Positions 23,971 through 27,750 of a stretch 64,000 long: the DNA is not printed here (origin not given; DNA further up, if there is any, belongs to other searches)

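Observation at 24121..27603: Giant (1160-aa) flagellin with duplicated surface modules, preceded by a FliB-type lysine methylase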

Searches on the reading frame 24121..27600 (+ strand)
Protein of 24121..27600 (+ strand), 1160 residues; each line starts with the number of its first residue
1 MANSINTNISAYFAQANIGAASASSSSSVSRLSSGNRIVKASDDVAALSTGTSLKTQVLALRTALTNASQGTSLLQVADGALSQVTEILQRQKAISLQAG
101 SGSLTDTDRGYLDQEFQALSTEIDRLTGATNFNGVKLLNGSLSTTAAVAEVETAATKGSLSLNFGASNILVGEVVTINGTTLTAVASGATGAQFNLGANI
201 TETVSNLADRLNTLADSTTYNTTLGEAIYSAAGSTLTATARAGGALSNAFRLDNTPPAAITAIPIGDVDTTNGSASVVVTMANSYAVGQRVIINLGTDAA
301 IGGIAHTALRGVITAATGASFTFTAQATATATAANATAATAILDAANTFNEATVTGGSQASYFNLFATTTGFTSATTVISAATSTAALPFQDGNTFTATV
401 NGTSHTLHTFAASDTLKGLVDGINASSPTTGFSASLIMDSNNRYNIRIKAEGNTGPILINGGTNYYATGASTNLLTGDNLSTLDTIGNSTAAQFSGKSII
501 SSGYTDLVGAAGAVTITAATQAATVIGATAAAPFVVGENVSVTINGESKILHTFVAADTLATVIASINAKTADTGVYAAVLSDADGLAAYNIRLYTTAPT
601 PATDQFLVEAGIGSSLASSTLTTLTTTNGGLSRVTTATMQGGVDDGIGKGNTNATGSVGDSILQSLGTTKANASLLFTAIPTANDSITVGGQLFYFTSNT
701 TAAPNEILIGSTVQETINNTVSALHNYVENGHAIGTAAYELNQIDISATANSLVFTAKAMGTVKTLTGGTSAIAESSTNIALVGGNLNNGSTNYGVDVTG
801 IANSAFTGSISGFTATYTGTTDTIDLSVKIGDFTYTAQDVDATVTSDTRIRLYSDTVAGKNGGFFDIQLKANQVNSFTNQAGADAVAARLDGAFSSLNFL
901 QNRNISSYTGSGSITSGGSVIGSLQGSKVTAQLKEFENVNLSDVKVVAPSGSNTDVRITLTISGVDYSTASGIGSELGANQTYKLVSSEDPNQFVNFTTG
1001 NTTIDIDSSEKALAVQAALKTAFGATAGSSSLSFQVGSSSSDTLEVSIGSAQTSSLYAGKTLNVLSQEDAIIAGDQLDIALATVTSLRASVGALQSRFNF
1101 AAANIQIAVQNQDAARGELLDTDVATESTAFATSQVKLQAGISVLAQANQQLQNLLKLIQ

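Call 3: search_protein_families(library=pfam, proteins=[window:24121-27600:+], max_evalue=0.01)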
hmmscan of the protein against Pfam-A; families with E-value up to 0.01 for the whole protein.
window:24121-27600:+ (1160 aa): 3 families
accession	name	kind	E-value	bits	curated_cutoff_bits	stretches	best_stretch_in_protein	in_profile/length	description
PF00669.25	Flagellin_N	-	9.3e-31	107.2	26.6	1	5-141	1-137/139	Bacterial flagellin N-terminal helical region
PF00700.27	Flagellin_C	-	8.5e-16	58.5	23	1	1077-1159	4-86/86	Bacterial flagellin C-terminal helical region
PF07196.18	Flagellin_IN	-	4.5e-06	27.2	22.7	2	543-585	3-47/55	Flagellin hook IN motif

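Call 5: search_protein_families(library=ncbifam, proteins=[window:24121-27600:+], max_evalue=0.01)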
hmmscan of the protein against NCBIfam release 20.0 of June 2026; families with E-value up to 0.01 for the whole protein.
window:24121-27600:+ (1160 aa): 22 families
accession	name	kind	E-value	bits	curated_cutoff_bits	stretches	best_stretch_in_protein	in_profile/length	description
NF009444.0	PRK12802.1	equivalog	5e-48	164.1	332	2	1-221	1-227/282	flagellin domain-containing protein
NF006466.0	PRK08869.1-1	subfamily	3.9e-40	138.6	426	2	1-146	1-146/377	flagellin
NF006468.0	PRK08869.1-3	subfamily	1.1e-39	136.5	436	2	1-145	1-145/378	polar flagellin E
NF009448.0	PRK12806.1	equivalog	2.6e-37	128.7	531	2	1-247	1-244/475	flagellin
NF006469.0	PRK08869.1-4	equivalog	2.1e-36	126.1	627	2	1-146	1-146/377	flagellin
NF006467.0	PRK08869.1-2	subfamily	1.1e-35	123.5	443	2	1-145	1-145/400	flagellin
NF006470.0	PRK08869.1-5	equivalog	2.2e-34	119.3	423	2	4-273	3-273/388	flagellin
NF038071.1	lat_flg_LafA_2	exception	2.9e-33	115.5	365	2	1-212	1-206/284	lateral flagellin LafA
NF009446.0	PRK12804.1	subfamily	3.6e-31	108.8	352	2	5-199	3-189/301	flagellin Hag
NF005294.0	PRK06819.1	subfamily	1.6e-29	103.6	387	2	1-313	1-267/376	FliC/FljB family flagellin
NF005953.0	PRK08026.1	subfamily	4.5e-27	95.8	619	2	1-353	1-360/548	FliC/FljB family flagellin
NF009450.0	PRK12808.1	equivalog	1.1e-26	94.4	476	2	5-150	3-148/476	flagellin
NF009445.0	PRK12803.1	equivalog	6.2e-25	88.1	450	2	5-156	3-150/335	flagellin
NF009449.0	PRK12807.1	subfamily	1.2e-24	87.4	347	2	5-215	3-219/287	flagellin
NF009234.0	PRK12584.1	equivalog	2.1e-21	76.6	752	2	1-144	1-144/510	flagellin A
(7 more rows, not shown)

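Call 10: find_related_loci(query=window:24121-27600:+, collection=genome_contigs, flank=10000)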
Query window:24121-27600:+ (1160 aa) in genome_contigs; peptide patterns used: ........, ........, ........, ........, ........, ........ (x = any residue, [..] = any of these).
99 stretches matched a pattern; 37 encode a relative of the query (tblastn E <= 1e-3); 35 distinct loci.
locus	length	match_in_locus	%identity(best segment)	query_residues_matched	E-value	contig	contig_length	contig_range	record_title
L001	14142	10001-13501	82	1-1160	0e+0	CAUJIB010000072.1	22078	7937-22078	MAG: Pseudomonadota bacterium isolate KLAP23 genome assembly, contig: KLAP23_808005, whole genome shotgun sequence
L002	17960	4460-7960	82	1-1160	0e+0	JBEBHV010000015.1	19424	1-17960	MAG: Rickettsiales bacterium isolate SF1_2_7 NODE_2061_length_19424_cov_3.409625, whole genome shotgun sequence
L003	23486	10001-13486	74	4-1159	0e+0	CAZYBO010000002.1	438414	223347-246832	MAG TPA_asm: uncultured Rickettsiales bacterium isolate SRP302895_co1_247 genome assembly, contig: NODE_22_length_438414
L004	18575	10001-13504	79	1-1160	0e+0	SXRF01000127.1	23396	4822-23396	MAG: Rickettsiales bacterium isolate F1-140-MAGs051 F1-140__c569546, whole genome shotgun sequence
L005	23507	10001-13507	68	1-1160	0e+0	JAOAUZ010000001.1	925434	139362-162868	MAG: Rickettsiales bacterium isolate ssMAG-31 ss-C4, whole genome shotgun sequence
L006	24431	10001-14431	44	1-1160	6e-153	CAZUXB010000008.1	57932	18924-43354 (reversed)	MAG TPA_asm: uncultured Rickettsiales bacterium isolate SRP278252_co2_161 genome assembly, contig: NODE_868_length_57932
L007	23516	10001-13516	61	1-1160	0e+0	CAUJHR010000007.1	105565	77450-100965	MAG: Pseudomonadota bacterium isolate KLAP47 genome assembly, contig: KLAP47_560297, whole genome shotgun sequence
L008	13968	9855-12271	64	1-1159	2e-35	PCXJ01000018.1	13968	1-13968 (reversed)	MAG: Alphaproteobacteria bacterium CG11_big_fil_rev_8_21_14_0_20_44_7 CG11_8_21_14_0.20_scaffold_4517_c, whole genome sh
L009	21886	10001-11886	49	1-1159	6e-33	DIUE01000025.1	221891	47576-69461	MAG TPA_asm: Bacteriovoracaceae bacterium UBA6166 UBA6166_contig_11772, whole genome shotgun sequence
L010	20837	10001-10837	47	5-1160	2e-32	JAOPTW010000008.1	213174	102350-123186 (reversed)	MAG: Fibrobacterales bacterium isolate tPB_Fibr2 H3element_contig_37, whole genome shotgun sequence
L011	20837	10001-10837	47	5-1160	4e-32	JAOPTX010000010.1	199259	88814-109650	MAG: Fibrobacterales bacterium isolate tPB_Fibr1 H3element_contig_35, whole genome shotgun sequence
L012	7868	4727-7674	47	1-1159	3e-30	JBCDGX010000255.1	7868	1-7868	MAG: Myxococcota bacterium isolate P01_H01_bin.142 k141_1342579_length_7868_cov_12.0000, whole genome shotgun sequence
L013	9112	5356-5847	43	1-167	4e-29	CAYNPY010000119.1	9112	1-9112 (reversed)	MAG TPA_asm: uncultured Fibrobacteraceae bacterium isolate SRP239054_co1_159 genome assembly, contig: NODE_6199_length_9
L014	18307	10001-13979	45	1-1160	1e-27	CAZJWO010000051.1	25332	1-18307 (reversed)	MAG TPA_asm: uncultured Fibrobacteraceae bacterium isolate binchicken_co43_63 genome assembly, contig: NODE_3235_length_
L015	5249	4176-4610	39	5-149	1e-27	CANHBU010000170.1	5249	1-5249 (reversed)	MAG: Comamonadaceae bacterium isolate RE-16jun15-67 genome assembly, contig: RE-16jun15-C21578, whole genome shotgun seq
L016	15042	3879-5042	39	5-1160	1e-27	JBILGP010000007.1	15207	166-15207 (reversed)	MAG: Polaromonas sp. isolate ME2016-09-28_3300042471_group7_bin19 Rohwer_bin2200_scaffold_2481_c1, whole genome shotgun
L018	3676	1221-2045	43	1-1159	2e-27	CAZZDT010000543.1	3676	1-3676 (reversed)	MAG TPA_asm: uncultured Bdellovibrionales bacterium isolate binchicken_co76_449 genome assembly, contig: NODE_33950_leng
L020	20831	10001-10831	39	1-1159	1e-25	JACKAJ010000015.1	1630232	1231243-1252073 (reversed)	MAG: Halobacteriovoraceae bacterium isolate HK-STAS-BDEL-2 HK-STAS-BDEL-2_15, whole genome shotgun sequence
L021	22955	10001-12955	35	5-1160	8e-25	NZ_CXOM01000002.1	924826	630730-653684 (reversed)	Limnohabitans sp. Rim11, whole genome shotgun sequence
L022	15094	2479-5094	40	5-1160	7e-25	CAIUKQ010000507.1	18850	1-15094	MAG: uncultured beta proteobacterium isolate Kiruna2_bin-4101 genome assembly, contig: bin-4101:507/514, whole genome sh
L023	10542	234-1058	40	1-1159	2e-24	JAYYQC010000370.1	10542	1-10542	MAG: Myxococcota bacterium isolate DS_MAG40 DS_MAG40_0370, whole genome shotgun sequence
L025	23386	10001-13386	35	5-1160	3e-24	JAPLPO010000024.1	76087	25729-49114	MAG: Burkholderiales bacterium isolate LacPavin_0818_WC50_MAG_52_10 LacPavin_0818_WC50_scaffold_523315, whole genome sho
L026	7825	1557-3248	36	5-1160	5e-24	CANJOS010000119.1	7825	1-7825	MAG: Comamonadaceae bacterium isolate RH-23may17-273 genome assembly, contig: RH-23may17-C77253, whole genome shotgun se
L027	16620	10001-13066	32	5-1160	4e-23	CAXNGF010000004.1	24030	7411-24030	MAG: Limnohabitans sp. isolate MsH-30apr19-321 genome assembly, contig: MsH-30apr19-C3631, whole genome shotgun sequence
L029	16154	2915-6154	36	5-1160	5e-27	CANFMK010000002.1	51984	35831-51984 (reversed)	MAG: Comamonadaceae bacterium isolate Jr-14may18-69 genome assembly, contig: Jr-14may18-C1047, whole genome shotgun sequ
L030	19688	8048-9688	34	5-1160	2e-22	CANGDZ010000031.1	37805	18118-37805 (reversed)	MAG: Comamonadaceae bacterium isolate Jr-25may17-95 genome assembly, contig: Jr-25may17-C983, whole genome shotgun seque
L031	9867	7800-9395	36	5-1160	3e-22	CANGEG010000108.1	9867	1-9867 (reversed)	MAG: Comamonadaceae bacterium isolate Jr-25may17-199 genome assembly, contig: Jr-25may17-C9123, whole genome shotgun seq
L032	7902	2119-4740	36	5-1160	2e-22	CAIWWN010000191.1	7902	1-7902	MAG: uncultured Burkholderiales bacterium isolate Umea2p1_bin-0175 genome assembly, contig: bin-0175:191/294, whole geno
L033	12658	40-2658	36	5-1160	2e-21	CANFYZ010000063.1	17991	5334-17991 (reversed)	MAG: Comamonadaceae bacterium isolate Jr-20nov17-156 genome assembly, contig: Jr-20nov17-C3538, whole genome shotgun seq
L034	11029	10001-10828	34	1-1159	3e-24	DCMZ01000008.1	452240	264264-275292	MAG TPA_asm: Bdellovibrionaceae bacterium UBA1609 UBA1609_contig_1727, whole genome shotgun sequence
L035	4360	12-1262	29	1-1160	8e-11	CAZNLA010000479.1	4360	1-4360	MAG TPA_asm: uncultured bacterium isolate SRP284006_co1_27 genome assembly, contig: NODE_46083_length_4360_cov_6.917770,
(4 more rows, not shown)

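Call 11: find_homologous_proteins(query=window:24121-27600:+, max_evalue=1e-10)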
Query window:24121-27600:+ (1160 aa): 437 proteins with E <= 1e-10 among 8000 candidates; the best 120 are listed.
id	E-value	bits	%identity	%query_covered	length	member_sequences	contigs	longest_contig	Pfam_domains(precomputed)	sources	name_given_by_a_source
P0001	0.0e+0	2185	93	100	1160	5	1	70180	PF07196.19,PF00700.28,PF00669.26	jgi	jgi:flagellin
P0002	0.0e+0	2167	93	100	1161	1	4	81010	PF07196.19,PF00700.28,PF00669.26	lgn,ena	-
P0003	0.0e+0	1974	85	100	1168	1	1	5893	PF00700.28,PF00669.26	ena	-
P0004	0.0e+0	1910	82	100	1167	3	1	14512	PF07196.19,PF00700.28,PF00669.26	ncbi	-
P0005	0.0e+0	1904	82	100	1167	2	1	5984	PF07196.19,PF00700.28,PF00669.26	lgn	-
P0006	0.0e+0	1872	80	100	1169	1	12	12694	PF00700.28,PF00669.26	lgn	-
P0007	0.0e+0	1867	81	100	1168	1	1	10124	PF07196.19,PF00700.28,PF00669.26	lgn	-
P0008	0.0e+0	1846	79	100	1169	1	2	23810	PF00700.28,PF00669.26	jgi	jgi:flagellin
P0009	0.0e+0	1828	79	100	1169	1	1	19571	PF00700.28,PF00669.26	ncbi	-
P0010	0.0e+0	1826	79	100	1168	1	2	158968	PF07196.19,PF00700.28,PF00669.26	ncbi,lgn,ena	-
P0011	0.0e+0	1798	78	100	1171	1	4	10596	PF00700.28,PF00669.26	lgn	-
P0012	0.0e+0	1788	77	100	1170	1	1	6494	PF00700.28,PF00669.26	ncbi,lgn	-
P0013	0.0e+0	1690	74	100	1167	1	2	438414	PF07196.19,PF00700.28,PF00669.26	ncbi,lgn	-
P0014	0.0e+0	1546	71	100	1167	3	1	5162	PF00700.28,PF00669.26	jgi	jgi:flagellin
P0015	0.0e+0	1468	68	100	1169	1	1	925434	PF00700.28,PF00669.26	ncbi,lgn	-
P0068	3.5e-216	739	40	82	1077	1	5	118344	PF00700.28,PF00669.26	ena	-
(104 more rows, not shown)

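Call 33: predict_structure(alignment_id=A1)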
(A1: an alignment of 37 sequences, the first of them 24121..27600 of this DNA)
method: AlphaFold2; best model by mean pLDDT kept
length: 1160 residues; sequences in the alignment: 37
mean_pLDDT: 74.4   pTM: 0.43
mean pLDDT of the five models: 74.4, 72.3, 67.4, 65.6, 64.9
residues with pLDDT >= 90: 99; 70-90: 708; 50-70: 248; < 50: 105
segments of 3 or more residues with pLDDT < 50: 1-11, 34-43, 133-135, 140-154, 489-492, 529-531, 585-587, 644-668, 791-793, 906-911, 1026-1031, 1158-1160
pLDDT, mean of each block of 10 residues (from residue 1): 37 59 61 45 54 71 78 81 89 89 79 88 78 53 30 57 81 83 87 89 92 82 82 88 66 66 79 89 85 78 82 88 90 73 74 70 81 84 83 90 88 90 86 86 86 79 72 77 60 73 76 54 58 73 77 83 87 84 61 80 73 56 69 75 40 25 47 80 87 88 87 89 88 82 84 80 76 82 70 56 73 86 87 87 76 77 77 81 81 67 50 69 76 62 79 78 79 80 83 80 83 81 50 62 62 78 84 86 83 80 79 64 57 67 61 51
secondary structure, 60 per line:
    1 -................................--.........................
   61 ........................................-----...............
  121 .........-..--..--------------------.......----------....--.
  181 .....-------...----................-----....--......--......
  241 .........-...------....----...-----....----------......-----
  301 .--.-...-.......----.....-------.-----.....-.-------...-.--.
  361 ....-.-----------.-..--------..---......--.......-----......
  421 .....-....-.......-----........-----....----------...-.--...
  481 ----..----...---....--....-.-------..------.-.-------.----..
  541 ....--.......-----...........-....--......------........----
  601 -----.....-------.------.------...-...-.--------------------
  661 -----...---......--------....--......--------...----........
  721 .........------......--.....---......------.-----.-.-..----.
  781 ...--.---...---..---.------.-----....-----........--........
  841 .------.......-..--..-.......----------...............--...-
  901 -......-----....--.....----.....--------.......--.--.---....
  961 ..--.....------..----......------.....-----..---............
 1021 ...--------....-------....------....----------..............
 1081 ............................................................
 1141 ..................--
elements in order (helices of 4 or more, strands of 3 or more residues): H2-33 H36-100 H106-129 E157-163 E174-177 E180-185 E193-195 H200-215 H221-224 E227-232 E235-243 H244-249 E251-253 E260-263 E268-270 E276-279 E290-295 E310-316 E321-325 E339-343 E353-355 E360-364 E395-400 E403-409 H416-425 H427-430 E432-438 E444-451 E457-460 E478-480 E497-500 E503-506 E539-544 E547-553 H560-569 H571-574 E577-582 E589-596 E606-610 E632-634 E636-638 E666-668 E672-677 E686-689 E692-697 E706-708 H713-729 H736-741 E744-748 E752-757 E780-783 E814-817 E823-830 E833-841 E848-854 E863-869 H880-894 E897-899 E902-907 E913-916 E919-923 E928-932 E941-947 E957-962 E965-969 E982-987 E994-998 H1009-1023 E1032-1035 E1043-1046 H1053-1056 H1067-1158
